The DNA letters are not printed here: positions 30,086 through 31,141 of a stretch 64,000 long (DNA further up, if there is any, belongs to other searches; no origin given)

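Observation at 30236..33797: Gabija-like pair (OLD-family GajA + compact UvrD-like GajB) directly preceded by a Cas4/RecB-like Fe-S nuclease: a possible undescribed three-gene variant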

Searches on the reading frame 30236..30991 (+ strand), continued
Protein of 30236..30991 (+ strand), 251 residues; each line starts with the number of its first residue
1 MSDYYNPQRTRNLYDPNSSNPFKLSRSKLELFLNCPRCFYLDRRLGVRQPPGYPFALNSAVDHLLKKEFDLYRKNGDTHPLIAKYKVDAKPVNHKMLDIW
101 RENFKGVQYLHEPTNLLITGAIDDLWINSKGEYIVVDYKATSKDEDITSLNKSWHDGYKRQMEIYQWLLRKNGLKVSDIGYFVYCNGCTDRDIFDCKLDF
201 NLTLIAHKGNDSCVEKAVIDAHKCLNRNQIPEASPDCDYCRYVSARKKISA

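Call 54: search_protein_families(library=padloc, proteins=[L001:6758-9418:+, L003:6964-9429:+, L006:6756-9059:+, L008:10775-13114:+, L171:1734-2735:+, L171:2704-4620:+, L001:4531-5985:+, L003:4439-5974:+, L167:9503-10567:+, L167:8757-9368:-], max_evalue=0.00001)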
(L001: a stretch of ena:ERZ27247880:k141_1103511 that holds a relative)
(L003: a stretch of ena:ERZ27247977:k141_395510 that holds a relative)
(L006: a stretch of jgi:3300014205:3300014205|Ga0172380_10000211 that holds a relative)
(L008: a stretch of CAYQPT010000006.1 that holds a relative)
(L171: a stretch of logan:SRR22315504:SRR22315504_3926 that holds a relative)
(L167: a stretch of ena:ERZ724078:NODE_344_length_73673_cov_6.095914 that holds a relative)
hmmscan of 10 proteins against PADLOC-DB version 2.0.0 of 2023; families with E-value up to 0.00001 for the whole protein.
L001:6758-9418:+ (886 aa): 6 families
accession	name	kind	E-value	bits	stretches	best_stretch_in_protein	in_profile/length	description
PDLC02208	Ppl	-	3.2e-32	109.6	2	763-877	775-888/894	-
PDLC04135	mad3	-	7.3e-12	43.5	1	617-842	153-339/374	mads_3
PDLC04678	PDC-M49A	-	4.3e-11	39.8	1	738-871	523-655/681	-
PDLC04680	PDC-M49A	-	7e-07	26.2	1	765-886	539-674/674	-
PDLC00290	PtuA1|PtuA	-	1.6e-06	25.7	0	308-391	13-96/414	AAA ATPase domain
PDLC04679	PDC-M49A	-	2.3e-06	24.6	1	737-846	382-490/541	-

L003:6964-9429:+ (821 aa): 36 families (the best 25 are shown)
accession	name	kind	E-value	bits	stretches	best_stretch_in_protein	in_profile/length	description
PDLC03859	LmuB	-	2.1e-24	84.7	1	2-615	3-593/611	-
PDLC04135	mad3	-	2.9e-21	74.4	1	4-613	2-329/374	mads_3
PDLC00271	PtuA1|PtuA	-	3.4e-15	54.5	1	3-68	2-67/421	AAA ATPase domain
PDLC00298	PtuA1|PtuA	-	6.8e-15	53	1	3-65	2-64/423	AAA ATPase domain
PDLC00278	PtuA1|PtuA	-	3.4e-14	51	1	3-104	2-106/436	AAA ATPase domain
PDLC00284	PtuA1|PtuA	-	8.4e-14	49.3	1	2-68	60-127/545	AAA ATPase domain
PDLC03865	LmuB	-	4.9e-13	46.2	1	4-103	3-114/1007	-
PDLC00311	PtuA1|PtuA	-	2.3e-11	41.3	1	4-58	3-57/455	AAA ATPase domain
PDLC00310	PtuA1|PtuA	-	2.5e-11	41.3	1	3-60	2-59/443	AAA ATPase domain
PDLC00267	PtuA1|PtuA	-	4.2e-11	40.6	1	3-58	2-57/438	AAA ATPase domain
PDLC00305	PtuA1|PtuA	-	4.7e-10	37.4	1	3-48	2-47/392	AAA ATPase domain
PDLC00299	PtuA1|PtuA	-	4.7e-10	37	1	2-102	53-152/535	AAA ATPase domain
PDLC02913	ATPase_I-A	-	7.2e-10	36.6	1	2-103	52-150/508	-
PDLC00277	PtuA1|PtuA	-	1e-09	36.2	0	3-55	2-54/423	AAA ATPase domain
PDLC03861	LmuB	-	1.6e-09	34.4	1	6-105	212-305/1213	-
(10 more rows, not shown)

L006:6756-9059:+ (767 aa): 11 families
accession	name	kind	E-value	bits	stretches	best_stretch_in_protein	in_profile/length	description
PDLC04105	HerA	-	2.6e-25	87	1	622-756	403-537/576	-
PDLC04100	HerA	-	6.6e-16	56.1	1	634-753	434-554/580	-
PDLC02185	HerA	-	8.1e-16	55.8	1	635-749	441-556/585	-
PDLC02188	HerA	-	8.2e-15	52.7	1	635-757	420-543/578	-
PDLC04104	HerA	-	1.4e-14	51.7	1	620-748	202-330/379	-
PDLC04106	HerA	-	2.1e-14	51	1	619-719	490-590/667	-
PDLC04098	HerA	-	2.1e-14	51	1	635-758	522-648/686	-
PDLC04102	HerA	-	1e-12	45.2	1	620-749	487-614/654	-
PDLC04140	mad8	-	2.7e-12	44.8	1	462-736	27-281/314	mads_8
PDLC04103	HerA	-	3.8e-12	43.4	1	444-504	154-214/579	-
PDLC01055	HerA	-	1.6e-10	38.5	1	579-712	362-483/532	Type III coevolved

L008:10775-13114:+ (779 aa): 11 families
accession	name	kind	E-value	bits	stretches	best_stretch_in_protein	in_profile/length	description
PDLC04895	PDC-S06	-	1.9e-200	666.3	1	1-773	1-778/784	-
PDLC04896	PDC-S06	-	2.9e-25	87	1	1-741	1-682/732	-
PDLC04894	PDC-S06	-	4.9e-23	79.6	1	1-641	1-585/740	-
PDLC04890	PDC-S06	-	1.3e-22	78.2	1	2-662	2-611/732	-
PDLC04887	PDC-S06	-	1.2e-21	75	1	1-688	1-682/790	-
PDLC04886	PDC-S06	-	7.7e-20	69.3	1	7-699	6-646/727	-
PDLC04891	PDC-S06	-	2.1e-18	64.2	1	278-657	378-716/858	-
PDLC04897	PDC-S06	-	9e-16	55.6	1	21-660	19-617/727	-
PDLC03859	LmuB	-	2.9e-14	51.2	1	20-635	17-585/611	-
PDLC04889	PDC-S06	-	7.9e-08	29.3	0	406-602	270-456/693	-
PDLC03865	LmuB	-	1.6e-07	27.9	1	567-649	913-997/1007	-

L171:1734-2735:+ (333 aa): 23 families
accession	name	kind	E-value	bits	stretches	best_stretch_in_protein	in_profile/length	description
PDLC04080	SIR2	-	5.3e-51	171.8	1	5-313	13-333/347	-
PDLC04089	SIR2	-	1.3e-47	160.7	1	4-315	6-302/336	-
PDLC04084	SIR2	-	7.1e-40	135.5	1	49-323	127-382/414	-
PDLC02186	SIR2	-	1.8e-29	101.1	1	61-287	117-341/412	-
PDLC04093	SIR2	-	4.8e-29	99.5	1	93-307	142-330/395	-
PDLC04090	SIR2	-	1.9e-27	94.5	1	53-320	141-387/426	-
PDLC04079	SIR2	-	3.2e-27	93.1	1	64-298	141-370/430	-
PDLC04076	SIR2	-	7.4e-27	92.6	1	61-282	116-333/406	-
PDLC04094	SIR2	-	2.2e-21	74.5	1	77-305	125-319/399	-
PDLC04081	SIR2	-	1.2e-20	72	1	106-272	135-288/345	-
PDLC04075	SIR2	-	1.1e-18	65.2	1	84-293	166-357/414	-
PDLC04085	SIR2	-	9.4e-18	62.3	1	61-279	157-377/463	-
PDLC04088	SIR2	-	1.9e-17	61.5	1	102-310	167-357/390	-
PDLC04087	SIR2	-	3.4e-16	57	1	99-282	123-287/343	-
PDLC02408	Aga_SIR2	-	2.4e-13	47.9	1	105-293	145-298/343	Class II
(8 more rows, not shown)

L171:2704-4620:+ (638 aa): 15 families
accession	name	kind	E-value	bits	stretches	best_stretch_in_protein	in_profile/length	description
PDLC04097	HerA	-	5e-172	571.7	1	24-638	6-613/618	-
PDLC04102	HerA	-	3.8e-64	215.2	2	434-636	444-637/654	-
PDLC04105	HerA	-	9.2e-62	207.4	1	25-637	11-554/576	-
PDLC04103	HerA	-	6.3e-48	161.5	2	431-637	372-575/579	-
PDLC04098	HerA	-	8e-46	154.9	2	453-636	480-666/686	-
PDLC02185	HerA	-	2.8e-42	143.2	1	23-628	4-571/585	-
PDLC04106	HerA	-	5.3e-41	138.9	2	458-630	470-640/667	-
PDLC04100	HerA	-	5.5e-38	129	2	435-628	386-565/580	-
PDLC02188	HerA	-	9.6e-31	105.3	1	90-638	58-562/578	-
PDLC04104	HerA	-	8.6e-28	95.1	1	353-637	91-355/379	-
PDLC04140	mad8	-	6.5e-17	60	1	156-619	2-302/314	mads_8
PDLC01055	HerA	-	1.6e-16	58.2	2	456-615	380-523/532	Type III coevolved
PDLC04101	HerA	-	6.2e-13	46.2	1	20-237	8-216/400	-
PDLC04099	HerA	-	4.3e-12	43.8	1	25-229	11-210/214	-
PDLC04107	HerA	-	9.6e-11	39.3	1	25-230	13-211/306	-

L001:4531-5985:+ (484 aa): 136 families (the best 25 are shown)
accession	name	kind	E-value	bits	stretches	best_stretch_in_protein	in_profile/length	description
PDLC02979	AriA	-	1.8e-32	111.6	1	1-341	1-371/373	-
PDLC02358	Old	-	3.5e-26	90.1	2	269-371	248-356/578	Old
PDLC00091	GajA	-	4.9e-25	86.4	2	300-362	297-358/627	AAA ATPase domain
PDLC00083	GajA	-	1.5e-24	84.4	2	213-352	199-348/639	AAA ATPase domain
PDLC00271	PtuA1|PtuA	-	7.4e-24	83.1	2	296-358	276-336/421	AAA ATPase domain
PDLC02981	AriAB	-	1.4e-22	78.2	2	296-358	327-392/694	-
PDLC00284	PtuA1|PtuA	-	1.9e-22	77.8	2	302-366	394-456/545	AAA ATPase domain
PDLC00305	PtuA1|PtuA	-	2.6e-22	77.7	2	291-380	236-323/392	AAA ATPase domain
PDLC00099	GajA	-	5.8e-22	76.4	2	171-344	187-345/626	AAA ATPase domain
PDLC00096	GajA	-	1.1e-21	75.2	2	288-347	277-341/630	AAA ATPase domain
PDLC02913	ATPase_I-A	-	1.3e-21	75.3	2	302-366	366-427/508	-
PDLC00298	PtuA1|PtuA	-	1.4e-21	75.1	2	302-354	284-336/423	AAA ATPase domain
PDLC00278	PtuA1|PtuA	-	3.1e-21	74.2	1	1-359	1-343/436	AAA ATPase domain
PDLC00067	GajA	-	1.2e-20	71.6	2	302-362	307-364/604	AAA ATPase domain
PDLC03878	NsnB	-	4e-20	70.9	1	3-345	2-283/345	-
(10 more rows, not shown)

L003:4439-5974:+ (511 aa): 32 families (the best 25 are shown)
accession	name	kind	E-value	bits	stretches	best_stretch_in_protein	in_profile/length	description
PDLC00117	GajB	-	9.1e-43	144.6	1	105-486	193-590/604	UrvD helicase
PDLC00114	GajB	-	1.2e-38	131.1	2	105-289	190-378/635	UrvD helicase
PDLC00132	GajB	-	5.5e-34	115.8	3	129-297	213-386/625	UrvD helicase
PDLC03802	RTasHel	-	6.6e-34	115.8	2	106-261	168-310/675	DRT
PDLC00123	GajB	-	6.3e-30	102.3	1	77-471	125-507/540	UrvD helicase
PDLC00127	GajB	-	1.7e-28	97.5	2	106-285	177-360/594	UrvD helicase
PDLC00104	GajB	-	8.2e-28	95.5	2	4-286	20-319/574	UrvD helicase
PDLC00122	GajB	-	4.6e-27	93.1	1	114-475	149-476/502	UrvD helicase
PDLC00119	GajB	-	4.4e-24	83.3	1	130-471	218-543/565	UrvD helicase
PDLC00107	GajB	-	1.4e-23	81.3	1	105-473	190-558/587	UrvD helicase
PDLC00130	GajB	-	9.4e-22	75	2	410-473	506-570/589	UrvD helicase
PDLC04173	GajB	-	4.4e-20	70.1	2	130-177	122-168/471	-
PDLC00121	GajB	-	8.6e-20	68.8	1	129-291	201-362/565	UrvD helicase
PDLC00103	GajB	-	1.6e-19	68.3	1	102-472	183-577/612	UrvD helicase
PDLC00112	GajB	-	3.5e-18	63.6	1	128-187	208-268/581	UrvD helicase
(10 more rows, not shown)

L167:9503-10567:+ (354 aa): 6 families
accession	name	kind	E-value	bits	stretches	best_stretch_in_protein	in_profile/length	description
PDLC04676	PDC-M48B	-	1.3e-81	272.2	1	3-354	5-357/357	-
PDLC03854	LmuA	-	1.7e-29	101.1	1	17-318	13-307/345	-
PDLC04677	PDC-M48B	-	3e-29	100.4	1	1-343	1-336/339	-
PDLC03805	RTasMBL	-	1.3e-23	81.7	1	17-300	11-261/322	DRT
PDLC02158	Avs1a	-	1.7e-11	42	1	218-320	249-349/392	-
PDLC04675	PDC-M48B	-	1.9e-08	31.9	0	218-302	151-234/291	-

L167:8757-9368:- (203 aa): 1 family
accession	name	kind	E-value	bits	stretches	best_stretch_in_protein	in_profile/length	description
PDLC01438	Csa3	-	3.8e-06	25.2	1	6-66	147-201/305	"CAS-I,CAS-II,CAS-III,CAS-IV,CAS-V,CAS-VI; associated_signaling"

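Call 74: find_encoding_contigs(protein=P0008, flank=7000, max_places=2)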
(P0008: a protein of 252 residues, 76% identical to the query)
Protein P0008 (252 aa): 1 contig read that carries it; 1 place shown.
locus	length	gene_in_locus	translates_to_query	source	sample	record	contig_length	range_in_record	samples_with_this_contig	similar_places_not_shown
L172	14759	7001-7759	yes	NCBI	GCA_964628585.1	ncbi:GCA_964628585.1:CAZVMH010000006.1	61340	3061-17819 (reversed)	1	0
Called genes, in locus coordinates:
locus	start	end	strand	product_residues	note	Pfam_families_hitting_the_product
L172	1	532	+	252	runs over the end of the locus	PF09509:Hypoth_Ymh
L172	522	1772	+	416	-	PF01420:Methylase_S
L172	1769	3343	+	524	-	PF00078:RVT_1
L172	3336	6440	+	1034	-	PF04313:HSDR_N, PF00270:DEAD, PF04851:ResIII, PF18766:SWI2_SNF2, PF22679:T1R_D3-like, PF11867:T1RH-like_C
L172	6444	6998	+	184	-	-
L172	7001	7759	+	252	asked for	PF12705:PDDEXK_1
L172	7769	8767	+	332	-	-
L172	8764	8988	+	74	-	-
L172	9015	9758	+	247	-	-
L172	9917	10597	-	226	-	PF13091:PLDc_2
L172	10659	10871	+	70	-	PF13560:HTH_31, PF12844:HTH_19, PF01381:HTH_3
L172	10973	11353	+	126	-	-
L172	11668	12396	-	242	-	PF00535:Glycos_transf_2, PF10111:Glyco_tranf_2_2, PF13641:Glyco_tranf_2_3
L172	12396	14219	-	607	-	PF13231:PMT_2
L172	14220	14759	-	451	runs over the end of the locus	-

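Call 75: find_encoding_contigs(protein=P0013, flank=7000, max_places=2)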
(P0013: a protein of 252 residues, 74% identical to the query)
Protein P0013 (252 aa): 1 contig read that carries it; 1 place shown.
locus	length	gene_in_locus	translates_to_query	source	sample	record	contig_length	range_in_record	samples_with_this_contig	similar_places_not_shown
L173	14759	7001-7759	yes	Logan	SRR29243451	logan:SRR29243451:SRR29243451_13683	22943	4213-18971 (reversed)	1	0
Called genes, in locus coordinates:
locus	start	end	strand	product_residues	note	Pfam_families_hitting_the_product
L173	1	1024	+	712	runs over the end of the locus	PF01555:N6_N4_Mtase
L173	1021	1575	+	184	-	-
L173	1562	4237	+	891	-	PF04851:ResIII, PF19778:RE_endonuc (weak)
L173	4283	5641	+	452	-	PF27235:AF_1680 (weak)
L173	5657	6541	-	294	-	PF00078:RVT_1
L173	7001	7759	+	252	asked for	PF12705:PDDEXK_1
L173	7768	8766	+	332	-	-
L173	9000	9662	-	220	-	-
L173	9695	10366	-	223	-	PF13091:PLDc_2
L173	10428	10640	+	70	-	PF13560:HTH_31, PF12844:HTH_19, PF01381:HTH_3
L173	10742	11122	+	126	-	-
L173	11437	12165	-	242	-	PF00535:Glycos_transf_2, PF10111:Glyco_tranf_2_2, PF13641:Glyco_tranf_2_3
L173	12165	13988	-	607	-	PF13231:PMT_2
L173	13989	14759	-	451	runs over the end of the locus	-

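Call 76: find_encoding_contigs(protein=P0016, flank=7000, max_places=2)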
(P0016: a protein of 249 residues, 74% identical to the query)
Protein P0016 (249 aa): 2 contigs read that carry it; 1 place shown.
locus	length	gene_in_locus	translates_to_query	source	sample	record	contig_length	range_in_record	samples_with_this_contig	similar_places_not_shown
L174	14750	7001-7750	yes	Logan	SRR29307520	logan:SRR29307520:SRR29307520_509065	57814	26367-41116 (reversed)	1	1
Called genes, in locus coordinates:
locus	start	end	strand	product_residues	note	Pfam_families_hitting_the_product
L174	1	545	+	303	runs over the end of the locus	PF06983:3-dmu-9_3-mt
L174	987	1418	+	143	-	PF06044:DpnI (weak)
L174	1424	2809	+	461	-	-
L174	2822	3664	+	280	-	PF02086:MethyltransfD12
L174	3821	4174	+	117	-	-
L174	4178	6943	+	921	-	PF00561:Abhydrolase_1 (weak), PF01674:Lipase_2 (weak), PF02450:LCAT, PF24096:DUF7379 (faint)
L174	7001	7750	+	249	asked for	PF12705:PDDEXK_1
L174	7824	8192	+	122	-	PF21173:DksA-like_N (weak), PF01258:zf-dskA_traR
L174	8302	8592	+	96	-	-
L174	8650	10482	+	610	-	PF00009:GTP_EFTU, PF03144:GTP_EFTU_D2 (weak), PF14492:EFG_III, PF00679:EFG_C, PF06421:LepA_C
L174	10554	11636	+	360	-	PF01471:PG_binding_1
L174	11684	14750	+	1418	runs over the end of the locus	PF01471:PG_binding_1 (weak), PF10342:Kre9_KNH, PF14610:Psg1 (faint), PF10342:Kre9_KNH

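Call 77: find_encoding_contigs(protein=P0018, flank=7000, max_places=2)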
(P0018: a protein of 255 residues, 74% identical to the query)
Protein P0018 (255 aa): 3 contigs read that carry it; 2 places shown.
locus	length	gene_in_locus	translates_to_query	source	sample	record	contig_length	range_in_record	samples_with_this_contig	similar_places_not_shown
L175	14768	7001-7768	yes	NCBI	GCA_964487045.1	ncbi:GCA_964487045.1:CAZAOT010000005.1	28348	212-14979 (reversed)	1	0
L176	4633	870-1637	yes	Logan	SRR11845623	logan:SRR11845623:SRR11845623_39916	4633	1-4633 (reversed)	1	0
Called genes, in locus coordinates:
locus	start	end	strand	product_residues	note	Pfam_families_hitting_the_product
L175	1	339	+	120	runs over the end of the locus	-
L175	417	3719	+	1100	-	PF13091:PLDc_2 (weak), PF00270:DEAD (faint), PF04851:ResIII (weak), PF00004:AAA (weak), PF00176:SNF2-rel_dom, PF00271:Helicase_C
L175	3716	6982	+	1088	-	PF25120:DUF7814 (weak), PF02384:N6_Mtase (faint), PF07669:Eco57I, PF12950:TaqI_C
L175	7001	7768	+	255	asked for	PF12705:PDDEXK_1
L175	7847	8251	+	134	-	-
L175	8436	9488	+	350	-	PF00753:Lactamase_B (faint)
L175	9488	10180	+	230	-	-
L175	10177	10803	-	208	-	PF01551:Peptidase_M23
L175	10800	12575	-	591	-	PF01935:DUF87, PF12846:AAA_10, PF19044:P-loop_TraG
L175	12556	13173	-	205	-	PF26593:TraC-like (weak)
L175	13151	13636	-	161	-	PF12666:PrgI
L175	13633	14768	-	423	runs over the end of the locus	PF18895:T4SS_pilin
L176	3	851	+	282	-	?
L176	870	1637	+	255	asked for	PF12705:PDDEXK_1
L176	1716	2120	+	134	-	-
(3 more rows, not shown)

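Call 79: find_encoding_contigs(protein=P0036, flank=7000, max_places=2)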
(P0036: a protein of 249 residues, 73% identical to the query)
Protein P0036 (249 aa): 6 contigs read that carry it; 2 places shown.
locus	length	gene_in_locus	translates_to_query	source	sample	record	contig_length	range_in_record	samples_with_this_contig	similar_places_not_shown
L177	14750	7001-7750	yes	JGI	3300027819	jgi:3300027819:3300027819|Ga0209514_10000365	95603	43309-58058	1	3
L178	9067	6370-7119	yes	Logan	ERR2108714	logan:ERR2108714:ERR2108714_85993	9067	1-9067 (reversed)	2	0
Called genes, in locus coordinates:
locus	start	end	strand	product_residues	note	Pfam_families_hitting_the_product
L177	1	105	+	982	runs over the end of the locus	PF00176:SNF2-rel_dom, PF00270:DEAD (weak), PF04851:ResIII, PF00271:Helicase_C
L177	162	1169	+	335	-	PF13310:Virulence_RhuM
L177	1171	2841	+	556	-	PF01555:N6_N4_Mtase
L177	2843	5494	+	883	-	PF04851:ResIII, PF08722:Tn7_TnsA-like_N (weak)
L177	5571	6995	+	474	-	PF00078:RVT_1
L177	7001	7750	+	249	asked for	PF12705:PDDEXK_1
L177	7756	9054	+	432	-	PF13676:TIR_2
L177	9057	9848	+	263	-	-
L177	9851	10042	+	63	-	-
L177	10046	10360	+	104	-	PF01909:NTP_transf_2 (weak)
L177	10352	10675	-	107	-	-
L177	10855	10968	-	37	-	-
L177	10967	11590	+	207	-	PF02592:Vut_1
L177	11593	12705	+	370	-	PF00149:Metallophos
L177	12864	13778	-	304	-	PF18075:FtsX_ECD, PF02687:FtsX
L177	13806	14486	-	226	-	PF03193:RsgA_GTPase (faint), PF00005:ABC_tran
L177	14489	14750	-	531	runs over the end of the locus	PF03330:DPBB_1, PF00768:Peptidase_S11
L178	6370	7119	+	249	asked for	PF12705:PDDEXK_1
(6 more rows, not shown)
